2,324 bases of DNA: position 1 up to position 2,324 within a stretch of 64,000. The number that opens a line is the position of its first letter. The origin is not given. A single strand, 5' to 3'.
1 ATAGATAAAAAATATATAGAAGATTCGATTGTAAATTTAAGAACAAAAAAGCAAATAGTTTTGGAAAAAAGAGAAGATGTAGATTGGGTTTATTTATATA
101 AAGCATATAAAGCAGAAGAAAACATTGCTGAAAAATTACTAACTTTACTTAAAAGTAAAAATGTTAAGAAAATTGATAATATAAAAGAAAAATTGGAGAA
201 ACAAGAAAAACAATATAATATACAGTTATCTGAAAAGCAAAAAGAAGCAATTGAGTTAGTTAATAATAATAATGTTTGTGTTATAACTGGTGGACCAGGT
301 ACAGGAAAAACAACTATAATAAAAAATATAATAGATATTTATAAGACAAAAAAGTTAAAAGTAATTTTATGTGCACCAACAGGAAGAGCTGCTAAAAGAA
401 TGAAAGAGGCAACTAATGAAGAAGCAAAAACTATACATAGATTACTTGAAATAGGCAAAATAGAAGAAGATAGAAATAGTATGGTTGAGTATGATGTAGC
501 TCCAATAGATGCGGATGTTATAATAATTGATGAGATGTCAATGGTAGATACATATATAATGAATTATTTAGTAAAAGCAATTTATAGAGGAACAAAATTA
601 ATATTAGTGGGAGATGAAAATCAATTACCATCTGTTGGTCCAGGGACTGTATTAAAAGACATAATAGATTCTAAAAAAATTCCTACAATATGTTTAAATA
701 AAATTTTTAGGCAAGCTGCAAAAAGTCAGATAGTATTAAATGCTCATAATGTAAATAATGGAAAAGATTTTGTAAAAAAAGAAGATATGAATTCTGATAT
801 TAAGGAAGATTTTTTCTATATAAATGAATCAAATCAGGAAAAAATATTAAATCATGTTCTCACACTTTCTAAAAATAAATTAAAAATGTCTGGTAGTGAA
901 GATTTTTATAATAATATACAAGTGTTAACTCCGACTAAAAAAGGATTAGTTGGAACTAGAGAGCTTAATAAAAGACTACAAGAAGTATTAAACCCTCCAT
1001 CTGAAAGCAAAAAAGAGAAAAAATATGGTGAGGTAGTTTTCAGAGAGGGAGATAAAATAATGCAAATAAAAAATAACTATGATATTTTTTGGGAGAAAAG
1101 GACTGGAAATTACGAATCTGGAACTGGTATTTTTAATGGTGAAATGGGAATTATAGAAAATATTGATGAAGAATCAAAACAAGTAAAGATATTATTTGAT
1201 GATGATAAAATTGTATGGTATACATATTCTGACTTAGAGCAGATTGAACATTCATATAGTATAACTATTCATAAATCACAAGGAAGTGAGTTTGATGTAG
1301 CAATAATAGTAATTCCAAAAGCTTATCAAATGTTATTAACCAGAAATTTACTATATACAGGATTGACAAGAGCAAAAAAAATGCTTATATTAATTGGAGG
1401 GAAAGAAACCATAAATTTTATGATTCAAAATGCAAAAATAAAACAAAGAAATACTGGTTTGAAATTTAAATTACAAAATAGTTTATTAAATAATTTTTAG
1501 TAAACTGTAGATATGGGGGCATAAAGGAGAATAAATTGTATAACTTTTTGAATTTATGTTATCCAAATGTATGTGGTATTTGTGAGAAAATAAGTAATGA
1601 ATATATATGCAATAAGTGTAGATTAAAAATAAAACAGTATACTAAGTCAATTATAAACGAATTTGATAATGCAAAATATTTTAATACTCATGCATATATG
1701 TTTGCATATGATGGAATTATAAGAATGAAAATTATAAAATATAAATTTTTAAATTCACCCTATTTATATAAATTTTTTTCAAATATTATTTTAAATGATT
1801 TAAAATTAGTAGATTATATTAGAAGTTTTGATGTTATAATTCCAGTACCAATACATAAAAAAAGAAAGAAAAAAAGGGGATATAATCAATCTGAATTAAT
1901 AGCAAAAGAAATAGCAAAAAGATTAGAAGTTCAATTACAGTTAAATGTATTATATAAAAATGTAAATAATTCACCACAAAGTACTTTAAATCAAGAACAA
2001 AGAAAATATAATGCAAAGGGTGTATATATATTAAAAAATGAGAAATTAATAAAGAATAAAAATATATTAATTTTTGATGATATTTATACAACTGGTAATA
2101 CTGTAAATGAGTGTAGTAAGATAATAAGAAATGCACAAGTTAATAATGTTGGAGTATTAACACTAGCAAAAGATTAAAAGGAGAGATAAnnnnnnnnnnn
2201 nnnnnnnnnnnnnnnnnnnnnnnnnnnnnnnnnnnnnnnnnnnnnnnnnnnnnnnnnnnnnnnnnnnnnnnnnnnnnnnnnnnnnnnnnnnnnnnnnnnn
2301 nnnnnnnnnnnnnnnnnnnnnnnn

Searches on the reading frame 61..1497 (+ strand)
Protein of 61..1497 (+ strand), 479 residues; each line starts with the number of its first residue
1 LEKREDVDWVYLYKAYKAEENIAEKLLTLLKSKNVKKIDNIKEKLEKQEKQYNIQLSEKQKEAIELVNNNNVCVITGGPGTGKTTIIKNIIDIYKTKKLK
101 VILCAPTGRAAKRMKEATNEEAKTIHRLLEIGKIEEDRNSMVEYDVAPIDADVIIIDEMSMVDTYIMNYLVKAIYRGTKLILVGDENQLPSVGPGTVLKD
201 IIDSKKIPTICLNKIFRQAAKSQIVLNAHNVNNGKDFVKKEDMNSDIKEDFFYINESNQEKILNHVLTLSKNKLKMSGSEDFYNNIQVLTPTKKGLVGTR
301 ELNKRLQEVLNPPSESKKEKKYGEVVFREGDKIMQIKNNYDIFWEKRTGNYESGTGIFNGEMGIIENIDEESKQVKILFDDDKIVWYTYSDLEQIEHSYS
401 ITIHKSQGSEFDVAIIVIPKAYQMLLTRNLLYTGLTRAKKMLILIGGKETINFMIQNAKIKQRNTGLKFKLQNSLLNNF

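Call 3: search_protein_families(library=pfam, proteins=[window:61-1497:+], max_evalue=0.1)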
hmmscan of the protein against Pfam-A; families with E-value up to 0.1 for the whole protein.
window:61-1497:+ (479 aa): 43 families (the best 25 are shown)
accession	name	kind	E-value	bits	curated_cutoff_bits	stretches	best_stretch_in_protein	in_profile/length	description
PF13245.12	AAA_19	-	3.4e-44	150.7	25.1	1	60-194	1-134/134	AAA domain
PF13604.12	AAA_30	-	5.3e-43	147.4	27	1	55-236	1-173/191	AAA domain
PF18335.7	SH3_13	-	9.5e-24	83.4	41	1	302-379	1-65/65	ATP-dependent RecD-like DNA helicase SH3 domain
PF13538.12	UvrD_C_2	-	3.4e-17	62.5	27.4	1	397-445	1-52/52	UvrD-like helicase C-terminal domain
PF01443.25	Viral_helicase1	-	1.5e-16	61.4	21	2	73-193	1-101/228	Viral superfamily 1 RNA helicase core domain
PF13086.12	AAA_11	-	1.3e-10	42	27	2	55-114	1-68/257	AAA domain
PF05970.20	PIF1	-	3.7e-10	40.2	25.9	1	55-238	1-209/223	PIF1-like helicase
PF13401.12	AAA_22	-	1.5e-07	32.2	27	1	70-186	5-124/130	AAA domain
PF20720.3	nSTAND3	-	1.7e-07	31.5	27.2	1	60-104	7-51/155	Novel STAND NTPase 3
PF09848.15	SLFN-g3_helicase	-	1.2e-06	28.5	24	1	71-237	2-180/354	Schlafen group 3, DNA/RNA helicase domain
PF00580.27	UvrD-helicase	-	7.9e-06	26.2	23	1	56-124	1-71/271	UvrD/REP helicase N-terminal domain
PF02562.22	PhoH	-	1.3e-05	25.2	27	1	57-110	6-61/205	PhoH-like protein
PF01637.24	ATPase_2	-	1.9e-05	25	33.2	1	68-188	18-120/225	ATPase domain predominantly from Archaea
PF00270.35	DEAD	-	3.3e-05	24.1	26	1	58-163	2-107/167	DEAD/DEAH box helicase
PF13521.12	AAA_28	-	9e-05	23.2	27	1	73-158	2-81/164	AAA domain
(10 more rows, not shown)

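Call 68: search_protein_families(library=ncbifam, proteins=[window:61-1497:+], max_evalue=0.00001)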
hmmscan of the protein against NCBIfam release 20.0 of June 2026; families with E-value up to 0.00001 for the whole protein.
window:61-1497:+ (479 aa): 11 families
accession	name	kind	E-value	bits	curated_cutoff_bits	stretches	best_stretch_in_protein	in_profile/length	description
TIGR01448.2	helicase_RecD2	equivalog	7.7e-170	566.4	500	1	7-468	267-710/713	SF1B family DNA helicase RecD2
TIGR01447.1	recD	equivalog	5e-83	279.7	310.15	1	9-469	107-595/597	exodeoxyribonuclease V subunit alpha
NF008127.0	PRK10875.1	equivalog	5.5e-53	180.4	671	2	8-202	111-321/619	exodeoxyribonuclease V subunit alpha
TIGR02768.1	TraA_Ti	equivalog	3e-38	131.6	590.45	1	19-454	327-723/751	Ti-type conjugative transfer relaxase TraA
NF010464.0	PRK13889.1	subfamily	1.9e-25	89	1015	1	32-417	325-676/992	conjugal transfer relaxase TraA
NF010402.0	PRK13826.1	subfamily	2.5e-22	78.6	1317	1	38-220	364-537/1102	Dtr system oriT relaxase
TIGR00376.1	TIGR00376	hypoth_equivalog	1.6e-14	53.3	348.9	1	19-128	130-232/639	IGHMBP2 family helicase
NF040671.1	PLuB_AAA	exception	3e-09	34.9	999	0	19-112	778-873/1256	PLuB system helicase-like protein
NF058533.1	antiphage_ProA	equivalog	1.4e-07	29.4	1500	0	33-91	627-685/1903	anti-phage protein ProA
TIGR00064.1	ftsY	equivalog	3e-07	30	260.7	1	16-111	21-121/279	signal recognition particle-docking protein FtsY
NF004069.0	PRK05580.2-1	equivalog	6.7e-06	24.8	767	0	38-116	94-176/612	primosomal protein N'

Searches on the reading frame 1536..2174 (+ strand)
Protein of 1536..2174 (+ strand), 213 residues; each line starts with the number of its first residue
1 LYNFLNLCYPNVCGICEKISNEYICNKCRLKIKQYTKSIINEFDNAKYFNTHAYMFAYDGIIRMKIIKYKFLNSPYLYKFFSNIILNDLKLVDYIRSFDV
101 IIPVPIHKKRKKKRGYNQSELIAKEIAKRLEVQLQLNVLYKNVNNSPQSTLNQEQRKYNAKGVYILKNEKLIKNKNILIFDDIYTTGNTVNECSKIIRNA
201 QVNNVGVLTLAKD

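Call 3: search_protein_families(library=pfam, proteins=[window:1536-2174:+], max_evalue=0.1)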
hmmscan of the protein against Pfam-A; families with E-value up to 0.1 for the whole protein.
window:1536-2174:+ (213 aa): 8 families
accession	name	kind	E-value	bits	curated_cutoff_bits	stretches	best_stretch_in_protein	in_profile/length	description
PF00156.33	Pribosyltran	-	1.8e-09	37.6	26.3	1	119-211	40-124/158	Phosphoribosyl transferase domain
PF15610.12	PRTase_3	-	0.00038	20.4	28.7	1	134-206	94-169/264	PRTase ComF-like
PF18912.6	DZR_2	-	0.00049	20.3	27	1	5-37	2-36/56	Double zinc ribbon domain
PF24390.1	PRTase-CE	-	0.021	15.1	27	1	116-197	48-128/253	PRTase-CE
PF14681.12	UPRTase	-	0.023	14.6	27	1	160-209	106-157/206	Uracil phosphoribosyltransferase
PF04438.22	zf-HIT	-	0.033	14.4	24.7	1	12-31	4-22/30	HIT zinc finger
PF21277.2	T6SS_VgrG3-like_C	-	0.063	13.7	27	0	135-180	64-108/183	Type VI secretion system spike protein VgrG3-like, C-terminal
PF15609.12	PRTase_2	-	0.097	12.6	28.8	0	163-202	108-147/188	Phosphoribosyl transferase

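Call 17: find_homologous_proteins(query=window:1536-2174:+, max_evalue=0.001)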
Query window:1536-2174:+ (213 aa): 4654 proteins with E <= 0.001 among 4793 candidates; the best 120 are listed.
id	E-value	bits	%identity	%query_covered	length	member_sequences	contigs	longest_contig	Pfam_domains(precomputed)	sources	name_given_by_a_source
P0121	3.8e-128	443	95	100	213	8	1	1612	PF00156.34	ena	-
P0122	1.7e-114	399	86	100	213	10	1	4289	PF00156.34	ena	-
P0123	2.3e-114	398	86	100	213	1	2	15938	PF00156.34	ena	-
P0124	2.7e-114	398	86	100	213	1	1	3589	PF00156.34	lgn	-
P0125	3.4e-108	378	80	100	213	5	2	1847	PF00156.34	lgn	-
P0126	2.6e-103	362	76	100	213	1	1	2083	PF00156.34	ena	-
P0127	3.3e-103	362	76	100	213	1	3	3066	PF00156.34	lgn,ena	-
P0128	4.6e-103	361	75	100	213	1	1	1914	PF00156.34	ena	-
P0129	2.4e-101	356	74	100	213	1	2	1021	PF00156.34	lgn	-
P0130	2.2e-100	352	74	100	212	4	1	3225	PF00156.34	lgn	-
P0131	1.0e-86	308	99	70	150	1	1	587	PF00156.34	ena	-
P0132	3.7e-68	247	57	98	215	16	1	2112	PF18912.7,PF00156.34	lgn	-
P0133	5.7e-68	247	79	69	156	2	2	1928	PF00156.34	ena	-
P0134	6.1e-68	247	55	98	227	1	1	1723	PF18912.7,PF00156.34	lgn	-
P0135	1.5e-66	242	55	98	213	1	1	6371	PF18912.7,PF00156.34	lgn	-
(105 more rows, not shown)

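Call 19: find_related_loci(query=A1, collection=genome_contigs, flank=8000)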
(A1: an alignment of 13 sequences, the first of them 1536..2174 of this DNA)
Query A1 (213 aa) in genome_contigs; peptide patterns used: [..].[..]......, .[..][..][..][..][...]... (x = any residue, [..] = any of these).
600 stretches matched a pattern (row limit reached: there are more); 380 encode a relative of the query (tblastn E <= 1e-3); the best 80 are kept; 80 distinct loci.
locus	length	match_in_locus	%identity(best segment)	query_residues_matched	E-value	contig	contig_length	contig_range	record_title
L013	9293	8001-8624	51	5-213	4e-72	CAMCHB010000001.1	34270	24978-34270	MAG: uncultured Clostridium sp. isolate ERR1855544_bin.37_metaWRAP_v1.3_MAG genome assembly, contig: ERZ9514781.339, who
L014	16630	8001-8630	55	4-213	2e-71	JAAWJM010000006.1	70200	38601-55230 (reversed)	MAG: Clostridia bacterium isolate ABMPRH_42_1 SL341415_scaffold_800, whole genome shotgun sequence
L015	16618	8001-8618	53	7-213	7e-71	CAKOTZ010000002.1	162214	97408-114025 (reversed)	MAG: uncultured Clostridia bacterium isolate REFINED_METABAT215_TOP10_CONTIGS_1500_ASSEMBLY_K77_MERGED__Hadza_MoBio_hadz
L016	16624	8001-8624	55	4-213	1e-69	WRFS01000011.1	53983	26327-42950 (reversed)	MAG: Oscillospiraceae bacterium isolate Lab288P4bin87 Ga0123354_10000160, whole genome shotgun sequence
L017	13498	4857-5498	52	3-213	7e-69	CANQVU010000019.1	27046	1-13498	MAG: uncultured Clostridia bacterium isolate Lapin-014__bin29 genome assembly, contig: Lapin-014__NODE_1381_length_27046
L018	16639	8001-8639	52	1-213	1e-68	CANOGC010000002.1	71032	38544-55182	MAG TPA_asm: uncultured Clostridium sp. isolate SRR19759446_bin.70_metawrap_v1.3_MAG genome assembly, contig: NODE.493_l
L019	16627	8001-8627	55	5-213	4e-66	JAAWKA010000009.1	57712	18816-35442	MAG: Clostridia bacterium isolate ABMPRH_58_1 SL341414_scaffold_605, whole genome shotgun sequence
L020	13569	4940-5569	53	4-213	3e-66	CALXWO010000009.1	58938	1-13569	MAG: uncultured Clostridia bacterium isolate BRZ_DA__bin48 genome assembly, contig: BRZ_DA__NODE_723_length_58938_cov_10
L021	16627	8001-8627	52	4-213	9e-66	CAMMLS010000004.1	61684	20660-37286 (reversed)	MAG: uncultured Clostridium sp. isolate ERR4836940_bin.30_MetaWRAP_v1.1_MAG genome assembly, contig: NODE_196_length_616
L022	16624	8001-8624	51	5-213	6e-65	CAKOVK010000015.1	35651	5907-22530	MAG: uncultured Clostridia bacterium isolate REFINED_METABAT215_TOP10_CONTIGS_1500_ASSEMBLY_K77_MERGED__Hadza_PheChl_Fib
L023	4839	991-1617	52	6-213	1e-64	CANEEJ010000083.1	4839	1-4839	MAG TPA_asm: uncultured Clostridium sp. isolate SRR19981121_bin.11_metawrap_v1.3_MAG genome assembly, contig: NODE.6447_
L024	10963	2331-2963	51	3-213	2e-64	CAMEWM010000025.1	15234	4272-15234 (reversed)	MAG: uncultured Clostridium sp. isolate SRR11489782_bin.39_metaWRAP_v1.3_MAG genome assembly, contig: ERZ11466715.3529,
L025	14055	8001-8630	48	5-213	1e-62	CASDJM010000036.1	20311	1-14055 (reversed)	MAG: uncultured Clostridia bacterium isolate single-wildmice_C1238.20_1675168316 genome assembly, contig: NODE_1879_leng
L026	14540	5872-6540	50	5-213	1e-62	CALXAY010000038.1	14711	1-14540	MAG: uncultured Clostridia bacterium isolate BRZ_MB__bin10 genome assembly, contig: BRZ_MB__NODE_5598_length_14711_cov_1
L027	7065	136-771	50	3-213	2e-62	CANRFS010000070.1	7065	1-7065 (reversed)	MAG: uncultured Clostridia bacterium isolate Lapin-022__bin96 genome assembly, contig: Lapin-022__NODE_10723_length_7065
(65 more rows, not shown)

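Call 68: search_protein_families(library=ncbifam, proteins=[window:1536-2174:+], max_evalue=0.00001)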
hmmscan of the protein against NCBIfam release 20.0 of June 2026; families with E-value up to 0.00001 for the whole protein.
window:1536-2174:+ (213 aa): 3 families
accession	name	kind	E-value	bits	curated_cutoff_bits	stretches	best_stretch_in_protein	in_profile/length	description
TIGR00201.1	comF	subfamily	7.3e-33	114.1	233.55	1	13-212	1-190/190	ComF family protein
NF008616.0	PRK11595.1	equivalog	1.2e-26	93.7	304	1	11-211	21-224/227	DNA utilization protein GntX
NF002620.0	PRK02277.1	subfamily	2e-06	27.6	115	1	153-210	120-177/201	orotate phosphoribosyltransferase-like protein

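Call 87: search_protein_families(library=padloc, proteins=[window:1536-2174:+], max_evalue=0.00001)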
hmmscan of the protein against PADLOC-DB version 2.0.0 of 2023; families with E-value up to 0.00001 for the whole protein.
window:1536-2174:+ (213 aa): 3 families
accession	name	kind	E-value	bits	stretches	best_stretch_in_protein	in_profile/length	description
PDLC03962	ShosT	-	4e-13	47.8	1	36-212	43-210/237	-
PDLC03928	PsyrT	-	3.1e-11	40.3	1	122-212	594-683/689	-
PDLC02935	PRTase_III-A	-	7.1e-06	23.6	1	23-200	10-154/290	-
